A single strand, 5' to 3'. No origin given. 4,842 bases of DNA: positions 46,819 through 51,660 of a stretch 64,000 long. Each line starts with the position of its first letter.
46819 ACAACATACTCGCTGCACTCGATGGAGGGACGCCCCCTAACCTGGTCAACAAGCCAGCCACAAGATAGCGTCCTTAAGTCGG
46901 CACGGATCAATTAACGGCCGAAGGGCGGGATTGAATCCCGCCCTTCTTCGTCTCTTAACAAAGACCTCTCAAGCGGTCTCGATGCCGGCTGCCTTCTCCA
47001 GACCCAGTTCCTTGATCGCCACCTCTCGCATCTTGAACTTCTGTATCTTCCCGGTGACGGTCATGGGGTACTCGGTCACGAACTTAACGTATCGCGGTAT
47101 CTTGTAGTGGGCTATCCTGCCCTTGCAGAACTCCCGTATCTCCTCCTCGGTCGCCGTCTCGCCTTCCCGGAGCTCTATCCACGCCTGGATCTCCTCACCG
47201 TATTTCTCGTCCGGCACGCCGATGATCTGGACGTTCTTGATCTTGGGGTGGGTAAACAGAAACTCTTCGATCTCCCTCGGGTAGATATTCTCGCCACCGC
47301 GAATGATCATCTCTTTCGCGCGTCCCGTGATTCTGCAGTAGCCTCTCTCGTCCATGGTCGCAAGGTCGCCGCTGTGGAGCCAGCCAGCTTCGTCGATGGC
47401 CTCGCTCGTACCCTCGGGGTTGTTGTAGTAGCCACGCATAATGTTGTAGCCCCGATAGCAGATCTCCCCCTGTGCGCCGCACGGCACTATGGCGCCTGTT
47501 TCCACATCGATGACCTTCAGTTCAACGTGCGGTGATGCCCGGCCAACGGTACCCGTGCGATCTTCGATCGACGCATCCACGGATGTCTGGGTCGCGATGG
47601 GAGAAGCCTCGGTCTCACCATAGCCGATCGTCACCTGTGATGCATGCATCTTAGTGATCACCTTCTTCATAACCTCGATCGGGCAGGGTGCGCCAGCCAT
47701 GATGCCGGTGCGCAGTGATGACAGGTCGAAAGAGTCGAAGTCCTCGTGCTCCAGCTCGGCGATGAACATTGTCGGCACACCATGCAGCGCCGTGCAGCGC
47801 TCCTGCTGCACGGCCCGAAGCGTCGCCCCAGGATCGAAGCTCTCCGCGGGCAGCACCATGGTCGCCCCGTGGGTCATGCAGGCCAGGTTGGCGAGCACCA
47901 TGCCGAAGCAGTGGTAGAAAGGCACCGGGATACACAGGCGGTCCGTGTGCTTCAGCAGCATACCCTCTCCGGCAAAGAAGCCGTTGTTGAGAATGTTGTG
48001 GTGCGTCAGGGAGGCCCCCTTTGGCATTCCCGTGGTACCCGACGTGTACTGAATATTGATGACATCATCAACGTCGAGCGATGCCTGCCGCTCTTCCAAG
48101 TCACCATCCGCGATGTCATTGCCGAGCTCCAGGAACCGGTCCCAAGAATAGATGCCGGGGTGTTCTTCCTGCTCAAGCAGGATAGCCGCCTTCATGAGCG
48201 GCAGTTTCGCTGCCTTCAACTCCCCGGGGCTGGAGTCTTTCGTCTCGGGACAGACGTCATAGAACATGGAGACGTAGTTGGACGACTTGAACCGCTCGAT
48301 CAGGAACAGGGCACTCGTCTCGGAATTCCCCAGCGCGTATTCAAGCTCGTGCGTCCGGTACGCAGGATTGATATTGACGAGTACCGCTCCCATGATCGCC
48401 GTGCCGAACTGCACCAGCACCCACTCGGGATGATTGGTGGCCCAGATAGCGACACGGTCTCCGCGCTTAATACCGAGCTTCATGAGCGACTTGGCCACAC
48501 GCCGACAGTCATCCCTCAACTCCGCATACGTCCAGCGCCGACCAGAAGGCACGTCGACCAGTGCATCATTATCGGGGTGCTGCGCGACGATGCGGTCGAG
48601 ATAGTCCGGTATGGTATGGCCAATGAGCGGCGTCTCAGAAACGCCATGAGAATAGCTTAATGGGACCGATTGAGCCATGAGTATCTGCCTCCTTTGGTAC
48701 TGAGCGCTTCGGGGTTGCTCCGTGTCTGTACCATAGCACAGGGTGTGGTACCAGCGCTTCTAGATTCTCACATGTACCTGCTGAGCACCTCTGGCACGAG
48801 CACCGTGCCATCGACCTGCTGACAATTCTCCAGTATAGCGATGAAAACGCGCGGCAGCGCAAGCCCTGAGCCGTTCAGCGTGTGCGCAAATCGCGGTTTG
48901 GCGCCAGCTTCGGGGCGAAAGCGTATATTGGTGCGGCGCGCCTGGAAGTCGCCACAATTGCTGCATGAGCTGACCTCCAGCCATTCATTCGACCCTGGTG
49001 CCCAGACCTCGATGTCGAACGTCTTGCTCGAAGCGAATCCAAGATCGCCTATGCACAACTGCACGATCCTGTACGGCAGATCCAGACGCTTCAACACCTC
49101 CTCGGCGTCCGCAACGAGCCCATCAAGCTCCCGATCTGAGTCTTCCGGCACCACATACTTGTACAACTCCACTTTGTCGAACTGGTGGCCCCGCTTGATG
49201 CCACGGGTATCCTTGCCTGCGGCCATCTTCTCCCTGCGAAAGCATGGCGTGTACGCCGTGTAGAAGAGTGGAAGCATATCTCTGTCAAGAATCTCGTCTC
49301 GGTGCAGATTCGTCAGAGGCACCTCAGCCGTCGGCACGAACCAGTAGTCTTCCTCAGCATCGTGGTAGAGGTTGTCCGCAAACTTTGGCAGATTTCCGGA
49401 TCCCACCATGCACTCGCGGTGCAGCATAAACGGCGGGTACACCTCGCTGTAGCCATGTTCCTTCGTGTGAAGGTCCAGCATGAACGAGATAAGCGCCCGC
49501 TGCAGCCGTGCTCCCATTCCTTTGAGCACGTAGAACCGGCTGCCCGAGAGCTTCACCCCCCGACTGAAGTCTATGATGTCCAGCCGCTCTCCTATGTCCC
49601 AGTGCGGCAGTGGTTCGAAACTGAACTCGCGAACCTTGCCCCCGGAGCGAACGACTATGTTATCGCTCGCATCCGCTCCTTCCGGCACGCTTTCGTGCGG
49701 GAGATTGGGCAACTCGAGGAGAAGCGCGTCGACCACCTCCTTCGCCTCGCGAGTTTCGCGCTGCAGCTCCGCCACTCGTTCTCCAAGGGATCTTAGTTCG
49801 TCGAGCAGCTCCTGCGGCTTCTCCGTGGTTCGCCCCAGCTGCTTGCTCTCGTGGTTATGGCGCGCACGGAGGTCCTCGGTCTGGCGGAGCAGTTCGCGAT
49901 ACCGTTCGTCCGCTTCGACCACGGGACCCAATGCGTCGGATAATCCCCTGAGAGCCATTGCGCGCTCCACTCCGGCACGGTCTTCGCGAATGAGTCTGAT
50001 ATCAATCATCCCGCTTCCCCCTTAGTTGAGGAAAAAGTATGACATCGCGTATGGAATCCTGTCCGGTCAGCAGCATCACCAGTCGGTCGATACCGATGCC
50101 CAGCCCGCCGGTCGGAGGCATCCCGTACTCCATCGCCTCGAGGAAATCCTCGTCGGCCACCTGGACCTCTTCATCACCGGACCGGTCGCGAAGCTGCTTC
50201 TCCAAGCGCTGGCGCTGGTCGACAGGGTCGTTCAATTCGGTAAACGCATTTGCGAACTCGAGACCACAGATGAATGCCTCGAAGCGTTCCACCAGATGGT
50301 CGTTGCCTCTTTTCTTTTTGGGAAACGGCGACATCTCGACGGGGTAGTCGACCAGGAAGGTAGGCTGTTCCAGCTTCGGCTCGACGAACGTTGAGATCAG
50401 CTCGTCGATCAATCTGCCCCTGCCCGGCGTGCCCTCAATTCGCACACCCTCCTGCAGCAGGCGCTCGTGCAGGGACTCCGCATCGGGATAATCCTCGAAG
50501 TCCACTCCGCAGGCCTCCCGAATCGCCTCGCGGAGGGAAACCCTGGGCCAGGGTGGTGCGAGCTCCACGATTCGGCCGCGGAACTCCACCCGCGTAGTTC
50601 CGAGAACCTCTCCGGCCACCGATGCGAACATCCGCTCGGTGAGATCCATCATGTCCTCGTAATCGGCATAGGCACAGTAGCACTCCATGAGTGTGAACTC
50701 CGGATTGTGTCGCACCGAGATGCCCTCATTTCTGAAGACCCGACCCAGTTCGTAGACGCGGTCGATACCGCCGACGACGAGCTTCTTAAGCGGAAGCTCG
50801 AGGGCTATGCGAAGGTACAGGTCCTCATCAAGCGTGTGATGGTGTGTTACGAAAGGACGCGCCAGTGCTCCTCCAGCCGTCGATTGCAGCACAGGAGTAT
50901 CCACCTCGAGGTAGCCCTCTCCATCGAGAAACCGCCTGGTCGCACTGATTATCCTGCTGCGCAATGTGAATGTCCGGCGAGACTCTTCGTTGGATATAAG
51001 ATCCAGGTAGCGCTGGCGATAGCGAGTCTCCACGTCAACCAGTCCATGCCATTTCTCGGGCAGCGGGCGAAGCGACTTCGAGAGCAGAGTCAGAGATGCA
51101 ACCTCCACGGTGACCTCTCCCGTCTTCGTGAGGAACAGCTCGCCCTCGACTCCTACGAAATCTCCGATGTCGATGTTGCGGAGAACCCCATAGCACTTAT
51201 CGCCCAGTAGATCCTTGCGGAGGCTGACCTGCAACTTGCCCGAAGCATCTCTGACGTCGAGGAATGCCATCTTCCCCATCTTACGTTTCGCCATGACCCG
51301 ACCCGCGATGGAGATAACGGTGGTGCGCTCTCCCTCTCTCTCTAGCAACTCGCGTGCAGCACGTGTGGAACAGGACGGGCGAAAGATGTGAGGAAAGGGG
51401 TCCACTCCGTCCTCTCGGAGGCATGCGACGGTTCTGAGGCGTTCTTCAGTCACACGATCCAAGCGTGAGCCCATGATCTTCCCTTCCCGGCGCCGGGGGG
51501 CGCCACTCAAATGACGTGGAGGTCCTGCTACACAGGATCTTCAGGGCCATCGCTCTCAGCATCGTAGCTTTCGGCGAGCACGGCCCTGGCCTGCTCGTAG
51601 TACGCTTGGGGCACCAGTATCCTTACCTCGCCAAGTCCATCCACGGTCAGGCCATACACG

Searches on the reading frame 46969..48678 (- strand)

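Call 54: search_protein_families(library=pfam, proteins=[window:46969-48678:-], max_evalue=0.00001)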
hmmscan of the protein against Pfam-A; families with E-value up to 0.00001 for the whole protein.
window:46969-48678:- (569 aa): 2 families
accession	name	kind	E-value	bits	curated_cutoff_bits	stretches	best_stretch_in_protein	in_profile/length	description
PF00501.34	AMP-binding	-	1.9e-98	330.2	29.9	1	28-418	2-384/384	AMP-binding enzyme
PF13193.12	AMP-binding_C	-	1.1e-16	61.9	24.5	1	469-544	1-76/76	AMP-binding enzyme C-terminal domain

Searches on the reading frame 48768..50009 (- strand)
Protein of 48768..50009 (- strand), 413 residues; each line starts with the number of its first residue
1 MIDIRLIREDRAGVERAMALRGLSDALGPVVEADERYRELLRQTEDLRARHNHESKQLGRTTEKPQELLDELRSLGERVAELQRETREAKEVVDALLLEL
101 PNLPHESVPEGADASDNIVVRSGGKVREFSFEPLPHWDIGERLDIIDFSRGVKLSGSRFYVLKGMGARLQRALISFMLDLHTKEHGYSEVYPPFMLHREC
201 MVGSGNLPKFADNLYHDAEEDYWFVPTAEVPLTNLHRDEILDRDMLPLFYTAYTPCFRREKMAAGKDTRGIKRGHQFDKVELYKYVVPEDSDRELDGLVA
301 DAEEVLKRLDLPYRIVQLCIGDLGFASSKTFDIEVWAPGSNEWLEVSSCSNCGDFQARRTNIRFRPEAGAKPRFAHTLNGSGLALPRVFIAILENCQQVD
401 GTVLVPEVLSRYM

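Call 54: search_protein_families(library=pfam, proteins=[window:48768-50009:-], max_evalue=0.00001)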
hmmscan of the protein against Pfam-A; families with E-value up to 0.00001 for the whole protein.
window:48768-50009:- (413 aa): 2 families
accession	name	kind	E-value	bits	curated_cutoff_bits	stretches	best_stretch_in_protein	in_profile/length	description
PF00587.30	tRNA-synt_2b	-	4.5e-36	125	29.3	1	217-395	6-178/179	tRNA synthetase class II core domain (G, H, P, S and T)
PF02403.27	Seryl_tRNA_N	-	2.9e-19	69.7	28.2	1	1-104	1-108/108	Seryl-tRNA synthetase N-terminal domain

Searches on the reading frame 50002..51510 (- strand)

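Call 54: search_protein_families(library=pfam, proteins=[window:50002-51510:-], max_evalue=0.00001)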
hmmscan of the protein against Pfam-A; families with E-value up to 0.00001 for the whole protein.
window:50002-51510:- (502 aa): 3 families
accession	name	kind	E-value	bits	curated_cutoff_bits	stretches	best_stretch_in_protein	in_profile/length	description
PF00152.25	tRNA-synt_2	-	1.7e-93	313.5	25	1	160-496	2-307/308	tRNA synthetases class II (D, K and N)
PF01336.31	tRNA_anti-codon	-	2.2e-16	60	27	1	66-143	1-75/75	OB-fold nucleic acid binding domain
PF01409.25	tRNA-synt_2d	-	3.6e-06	27.1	19.8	0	253-310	106-160/246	tRNA synthetases class II core domain (F)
